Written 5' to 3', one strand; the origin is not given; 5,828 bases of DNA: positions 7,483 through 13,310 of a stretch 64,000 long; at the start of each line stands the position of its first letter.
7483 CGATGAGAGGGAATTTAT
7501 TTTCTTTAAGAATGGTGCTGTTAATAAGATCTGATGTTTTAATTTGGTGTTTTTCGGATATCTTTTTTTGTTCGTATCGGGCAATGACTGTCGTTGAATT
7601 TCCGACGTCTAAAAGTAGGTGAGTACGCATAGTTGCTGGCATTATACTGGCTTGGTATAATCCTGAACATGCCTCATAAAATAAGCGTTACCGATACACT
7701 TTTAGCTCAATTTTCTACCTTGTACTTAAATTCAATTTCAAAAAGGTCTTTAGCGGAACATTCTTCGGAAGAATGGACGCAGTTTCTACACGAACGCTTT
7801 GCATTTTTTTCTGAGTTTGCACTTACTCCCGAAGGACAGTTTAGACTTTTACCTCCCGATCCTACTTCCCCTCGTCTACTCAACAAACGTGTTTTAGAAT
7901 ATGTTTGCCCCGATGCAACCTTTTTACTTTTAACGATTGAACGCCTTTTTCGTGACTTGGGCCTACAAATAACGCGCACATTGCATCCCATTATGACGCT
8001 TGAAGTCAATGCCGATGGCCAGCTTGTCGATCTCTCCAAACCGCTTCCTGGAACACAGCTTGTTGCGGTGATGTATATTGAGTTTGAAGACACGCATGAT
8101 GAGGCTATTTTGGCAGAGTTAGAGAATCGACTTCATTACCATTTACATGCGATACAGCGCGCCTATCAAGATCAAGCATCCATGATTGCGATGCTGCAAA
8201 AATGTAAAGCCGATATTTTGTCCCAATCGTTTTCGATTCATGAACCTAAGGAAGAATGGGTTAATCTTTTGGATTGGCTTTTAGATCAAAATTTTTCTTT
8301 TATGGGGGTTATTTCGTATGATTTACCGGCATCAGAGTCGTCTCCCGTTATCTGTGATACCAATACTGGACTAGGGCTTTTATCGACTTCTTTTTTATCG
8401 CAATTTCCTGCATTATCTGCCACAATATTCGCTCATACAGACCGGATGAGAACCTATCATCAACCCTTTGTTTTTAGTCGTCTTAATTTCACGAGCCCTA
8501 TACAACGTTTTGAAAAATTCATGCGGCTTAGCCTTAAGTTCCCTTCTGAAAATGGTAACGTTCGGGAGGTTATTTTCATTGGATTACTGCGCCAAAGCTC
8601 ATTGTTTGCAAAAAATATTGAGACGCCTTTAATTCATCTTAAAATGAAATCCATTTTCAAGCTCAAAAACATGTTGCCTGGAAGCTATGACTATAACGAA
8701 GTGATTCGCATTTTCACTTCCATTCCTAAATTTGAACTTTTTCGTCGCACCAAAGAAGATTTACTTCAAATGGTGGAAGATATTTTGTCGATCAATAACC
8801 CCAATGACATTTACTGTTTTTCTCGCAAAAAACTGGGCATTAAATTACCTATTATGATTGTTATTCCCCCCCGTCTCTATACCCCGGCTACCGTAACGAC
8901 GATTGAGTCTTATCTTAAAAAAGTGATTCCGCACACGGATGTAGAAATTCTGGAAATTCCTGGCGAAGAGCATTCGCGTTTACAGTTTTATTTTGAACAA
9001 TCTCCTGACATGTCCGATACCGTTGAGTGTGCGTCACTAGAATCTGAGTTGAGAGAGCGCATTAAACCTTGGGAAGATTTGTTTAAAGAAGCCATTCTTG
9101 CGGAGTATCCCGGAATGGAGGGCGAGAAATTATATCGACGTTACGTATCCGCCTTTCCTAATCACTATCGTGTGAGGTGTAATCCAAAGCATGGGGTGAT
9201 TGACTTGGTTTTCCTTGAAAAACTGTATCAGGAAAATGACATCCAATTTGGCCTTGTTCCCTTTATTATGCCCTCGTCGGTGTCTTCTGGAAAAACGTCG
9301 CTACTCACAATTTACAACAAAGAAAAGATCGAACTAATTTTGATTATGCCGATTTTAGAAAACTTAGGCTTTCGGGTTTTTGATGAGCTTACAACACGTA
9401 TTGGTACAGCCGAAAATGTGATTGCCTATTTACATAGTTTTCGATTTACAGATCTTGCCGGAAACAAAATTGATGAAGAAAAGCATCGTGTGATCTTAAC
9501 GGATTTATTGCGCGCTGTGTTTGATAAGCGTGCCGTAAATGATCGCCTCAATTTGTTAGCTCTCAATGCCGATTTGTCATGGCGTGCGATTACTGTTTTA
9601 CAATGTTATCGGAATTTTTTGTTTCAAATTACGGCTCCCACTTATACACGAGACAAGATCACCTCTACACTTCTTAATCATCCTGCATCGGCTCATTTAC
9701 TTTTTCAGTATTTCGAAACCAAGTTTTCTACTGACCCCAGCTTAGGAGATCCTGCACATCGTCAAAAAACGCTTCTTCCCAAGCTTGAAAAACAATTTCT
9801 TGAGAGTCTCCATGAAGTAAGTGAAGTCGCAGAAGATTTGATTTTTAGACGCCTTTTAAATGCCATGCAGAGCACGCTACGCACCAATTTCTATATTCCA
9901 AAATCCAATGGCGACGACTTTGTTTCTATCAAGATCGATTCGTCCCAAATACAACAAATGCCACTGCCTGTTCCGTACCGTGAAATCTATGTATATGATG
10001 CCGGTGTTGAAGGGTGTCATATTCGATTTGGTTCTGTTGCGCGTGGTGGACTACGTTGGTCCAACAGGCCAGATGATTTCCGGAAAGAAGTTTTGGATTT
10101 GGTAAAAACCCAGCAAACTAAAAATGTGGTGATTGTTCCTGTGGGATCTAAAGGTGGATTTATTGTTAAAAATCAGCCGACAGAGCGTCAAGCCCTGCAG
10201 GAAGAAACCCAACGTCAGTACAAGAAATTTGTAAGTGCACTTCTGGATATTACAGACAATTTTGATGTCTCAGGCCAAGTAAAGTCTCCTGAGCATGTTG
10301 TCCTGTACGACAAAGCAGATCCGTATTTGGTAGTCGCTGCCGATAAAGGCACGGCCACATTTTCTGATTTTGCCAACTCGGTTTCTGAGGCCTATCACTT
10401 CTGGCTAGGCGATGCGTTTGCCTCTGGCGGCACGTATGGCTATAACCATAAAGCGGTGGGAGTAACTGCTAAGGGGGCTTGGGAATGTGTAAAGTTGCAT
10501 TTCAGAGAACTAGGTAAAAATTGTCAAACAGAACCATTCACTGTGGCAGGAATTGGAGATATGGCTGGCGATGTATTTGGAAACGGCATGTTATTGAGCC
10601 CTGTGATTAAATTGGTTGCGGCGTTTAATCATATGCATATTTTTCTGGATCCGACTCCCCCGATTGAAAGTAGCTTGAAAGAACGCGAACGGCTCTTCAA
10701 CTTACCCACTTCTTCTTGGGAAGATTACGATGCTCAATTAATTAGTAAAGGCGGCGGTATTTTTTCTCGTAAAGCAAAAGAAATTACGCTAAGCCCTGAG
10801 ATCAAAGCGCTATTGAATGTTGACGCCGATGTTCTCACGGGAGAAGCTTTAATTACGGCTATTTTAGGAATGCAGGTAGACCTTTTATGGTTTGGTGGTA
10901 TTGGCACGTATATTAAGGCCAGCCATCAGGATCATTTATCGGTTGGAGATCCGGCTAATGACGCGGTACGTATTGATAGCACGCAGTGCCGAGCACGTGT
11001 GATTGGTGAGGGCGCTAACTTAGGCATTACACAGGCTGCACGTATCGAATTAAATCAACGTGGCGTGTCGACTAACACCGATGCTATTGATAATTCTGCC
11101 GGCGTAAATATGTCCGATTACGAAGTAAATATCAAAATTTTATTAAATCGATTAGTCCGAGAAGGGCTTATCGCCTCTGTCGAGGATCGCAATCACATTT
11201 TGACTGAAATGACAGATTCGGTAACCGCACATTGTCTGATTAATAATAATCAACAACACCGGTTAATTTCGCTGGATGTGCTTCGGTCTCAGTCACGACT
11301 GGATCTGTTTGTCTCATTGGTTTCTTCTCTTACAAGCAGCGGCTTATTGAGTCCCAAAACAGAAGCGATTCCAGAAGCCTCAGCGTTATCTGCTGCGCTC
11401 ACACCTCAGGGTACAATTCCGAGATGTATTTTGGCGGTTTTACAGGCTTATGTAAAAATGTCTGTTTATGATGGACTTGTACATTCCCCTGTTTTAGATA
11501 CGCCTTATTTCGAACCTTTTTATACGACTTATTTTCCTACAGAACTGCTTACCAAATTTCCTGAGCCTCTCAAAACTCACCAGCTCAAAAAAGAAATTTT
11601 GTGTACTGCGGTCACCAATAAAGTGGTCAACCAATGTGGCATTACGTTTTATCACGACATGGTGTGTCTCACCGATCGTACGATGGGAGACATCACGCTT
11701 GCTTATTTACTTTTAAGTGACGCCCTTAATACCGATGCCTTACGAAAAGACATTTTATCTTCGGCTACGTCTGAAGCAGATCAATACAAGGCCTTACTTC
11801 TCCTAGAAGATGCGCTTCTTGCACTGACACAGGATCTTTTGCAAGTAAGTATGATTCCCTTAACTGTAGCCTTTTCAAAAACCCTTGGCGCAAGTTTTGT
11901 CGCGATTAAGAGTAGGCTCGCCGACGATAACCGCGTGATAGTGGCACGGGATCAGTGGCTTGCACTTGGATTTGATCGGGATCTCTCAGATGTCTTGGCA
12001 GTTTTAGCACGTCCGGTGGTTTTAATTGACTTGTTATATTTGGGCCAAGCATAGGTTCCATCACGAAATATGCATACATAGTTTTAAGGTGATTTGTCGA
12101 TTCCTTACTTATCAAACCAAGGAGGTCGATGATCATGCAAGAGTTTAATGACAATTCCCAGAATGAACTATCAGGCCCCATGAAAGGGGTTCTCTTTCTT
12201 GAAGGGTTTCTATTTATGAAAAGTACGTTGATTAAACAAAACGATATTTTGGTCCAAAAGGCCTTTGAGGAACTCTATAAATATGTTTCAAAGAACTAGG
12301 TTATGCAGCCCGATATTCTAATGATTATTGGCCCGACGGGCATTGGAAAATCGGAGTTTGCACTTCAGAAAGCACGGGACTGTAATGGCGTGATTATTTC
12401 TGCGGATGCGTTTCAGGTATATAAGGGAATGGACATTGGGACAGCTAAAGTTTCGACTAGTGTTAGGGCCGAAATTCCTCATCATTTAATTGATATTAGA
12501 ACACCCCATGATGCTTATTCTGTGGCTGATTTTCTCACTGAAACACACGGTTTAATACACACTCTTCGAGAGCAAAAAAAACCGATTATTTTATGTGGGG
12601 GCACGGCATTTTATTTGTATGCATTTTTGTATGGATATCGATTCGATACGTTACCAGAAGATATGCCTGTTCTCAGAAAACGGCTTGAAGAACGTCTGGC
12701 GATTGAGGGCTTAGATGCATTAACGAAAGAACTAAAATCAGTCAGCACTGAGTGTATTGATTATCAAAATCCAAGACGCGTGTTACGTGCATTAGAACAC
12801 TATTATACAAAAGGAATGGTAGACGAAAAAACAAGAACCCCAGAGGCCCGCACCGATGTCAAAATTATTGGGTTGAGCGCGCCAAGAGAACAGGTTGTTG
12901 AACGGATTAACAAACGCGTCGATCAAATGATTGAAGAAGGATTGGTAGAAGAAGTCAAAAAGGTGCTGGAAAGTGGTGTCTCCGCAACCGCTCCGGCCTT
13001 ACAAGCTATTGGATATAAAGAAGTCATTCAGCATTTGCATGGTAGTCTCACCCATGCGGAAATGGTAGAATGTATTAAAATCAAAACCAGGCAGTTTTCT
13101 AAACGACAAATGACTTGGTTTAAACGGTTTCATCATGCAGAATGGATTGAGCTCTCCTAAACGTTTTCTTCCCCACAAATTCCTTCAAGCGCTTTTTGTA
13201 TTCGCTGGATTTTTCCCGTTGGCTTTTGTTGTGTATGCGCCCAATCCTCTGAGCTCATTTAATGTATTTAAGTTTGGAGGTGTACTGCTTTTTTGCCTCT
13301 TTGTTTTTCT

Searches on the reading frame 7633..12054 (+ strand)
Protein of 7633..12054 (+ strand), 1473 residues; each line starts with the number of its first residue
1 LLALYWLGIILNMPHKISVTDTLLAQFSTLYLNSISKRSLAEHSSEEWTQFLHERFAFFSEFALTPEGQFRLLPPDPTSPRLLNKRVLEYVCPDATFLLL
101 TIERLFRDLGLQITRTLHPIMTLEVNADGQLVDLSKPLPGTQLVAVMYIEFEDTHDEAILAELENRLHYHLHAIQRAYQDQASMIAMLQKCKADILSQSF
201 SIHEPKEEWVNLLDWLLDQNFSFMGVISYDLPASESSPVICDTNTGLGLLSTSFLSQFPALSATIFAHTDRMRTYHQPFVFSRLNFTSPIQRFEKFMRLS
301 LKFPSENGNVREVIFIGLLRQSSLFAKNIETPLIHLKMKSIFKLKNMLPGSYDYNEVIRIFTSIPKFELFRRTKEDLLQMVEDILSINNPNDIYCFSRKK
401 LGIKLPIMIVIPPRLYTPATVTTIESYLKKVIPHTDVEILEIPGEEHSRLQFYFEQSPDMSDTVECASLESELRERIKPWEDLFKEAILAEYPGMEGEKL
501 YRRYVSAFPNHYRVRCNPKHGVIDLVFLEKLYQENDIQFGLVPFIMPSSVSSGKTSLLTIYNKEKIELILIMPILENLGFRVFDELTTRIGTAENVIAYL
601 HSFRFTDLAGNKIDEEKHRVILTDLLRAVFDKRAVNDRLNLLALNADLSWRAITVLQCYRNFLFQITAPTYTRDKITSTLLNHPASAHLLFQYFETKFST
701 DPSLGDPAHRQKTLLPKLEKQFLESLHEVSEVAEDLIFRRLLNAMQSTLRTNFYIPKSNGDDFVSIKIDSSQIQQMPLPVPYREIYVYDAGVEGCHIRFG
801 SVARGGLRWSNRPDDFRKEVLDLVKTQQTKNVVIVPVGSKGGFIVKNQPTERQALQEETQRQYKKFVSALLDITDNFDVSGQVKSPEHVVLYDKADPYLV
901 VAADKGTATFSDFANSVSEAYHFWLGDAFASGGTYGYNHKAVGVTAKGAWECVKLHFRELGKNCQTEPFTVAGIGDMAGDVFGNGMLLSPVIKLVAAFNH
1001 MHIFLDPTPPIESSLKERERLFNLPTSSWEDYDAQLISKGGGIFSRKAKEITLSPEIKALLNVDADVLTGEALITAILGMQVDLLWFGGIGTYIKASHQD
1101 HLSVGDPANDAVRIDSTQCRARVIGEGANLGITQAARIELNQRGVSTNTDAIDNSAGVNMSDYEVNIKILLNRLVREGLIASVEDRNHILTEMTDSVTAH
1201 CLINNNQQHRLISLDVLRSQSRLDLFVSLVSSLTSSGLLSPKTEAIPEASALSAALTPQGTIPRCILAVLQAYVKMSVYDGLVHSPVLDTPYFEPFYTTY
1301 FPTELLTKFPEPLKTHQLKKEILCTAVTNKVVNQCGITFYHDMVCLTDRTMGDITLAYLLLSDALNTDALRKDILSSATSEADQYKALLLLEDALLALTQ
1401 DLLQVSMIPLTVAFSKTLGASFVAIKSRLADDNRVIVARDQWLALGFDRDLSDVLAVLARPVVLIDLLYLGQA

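Call 21: search_protein_families(library=pfam, proteins=[window:7633-12054:+], max_evalue=0.001)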
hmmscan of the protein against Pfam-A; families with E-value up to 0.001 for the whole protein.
window:7633-12054:+ (1473 aa): 8 families
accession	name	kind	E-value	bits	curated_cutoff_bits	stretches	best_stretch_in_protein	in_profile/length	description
PF05088.18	Bac_GDH_CD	-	3e-224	745.6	22.8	1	723-1214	3-496/497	Bacterial NAD-glutamate dehydrogenase, catalytic domain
PF21074.2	GDH_C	-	1e-29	104.3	26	1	1265-1410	7-154/339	Glutamate dehydrogenase, C-terminal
PF21078.2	GDH_HM3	-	2.6e-14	53.5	24.6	1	636-699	3-65/66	Glutamate dehydrogenase, helical motif 3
PF21073.2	GDH_HM1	-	5.3e-09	36.3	21.2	1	332-388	2-58/60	Glutamate dehydrogenase, helical motif 1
PF21077.3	GDH_ACT3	-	3e-08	33.7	22.2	1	557-616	18-78/80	Glutamate dehydrogenase, ACT3 domain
PF21075.3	GDH_ACT1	-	1e-07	32.3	23.7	1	28-167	2-144/144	Glutamate dehydrogenase, ACT1 domain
PF00208.27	ELFV_dehydrog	-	1e-06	29.1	23.4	1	1117-1169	133-185/241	Glutamate/Leucine/Phenylalanine/Valine dehydrogenase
PF21079.2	GDH_HM2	-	2.3e-06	27.9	21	1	487-531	1-45/45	Glutamate dehydrogenase, helical motif 2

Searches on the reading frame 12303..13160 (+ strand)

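Call 21: search_protein_families(library=pfam, proteins=[window:12303-13160:+], max_evalue=0.001)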
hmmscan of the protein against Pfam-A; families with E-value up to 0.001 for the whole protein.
window:12303-13160:+ (285 aa): 3 families
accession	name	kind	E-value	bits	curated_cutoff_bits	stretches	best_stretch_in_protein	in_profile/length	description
PF01715.23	IPPT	-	1.3e-74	251.4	23.6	1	38-275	1-242/243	IPP transferase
PF01745.22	IPT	-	7.2e-07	29.3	20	1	4-52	2-50/233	Isopentenyl transferase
PF13671.12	AAA_33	-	0.00039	21.2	27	0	6-37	2-33/143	AAA domain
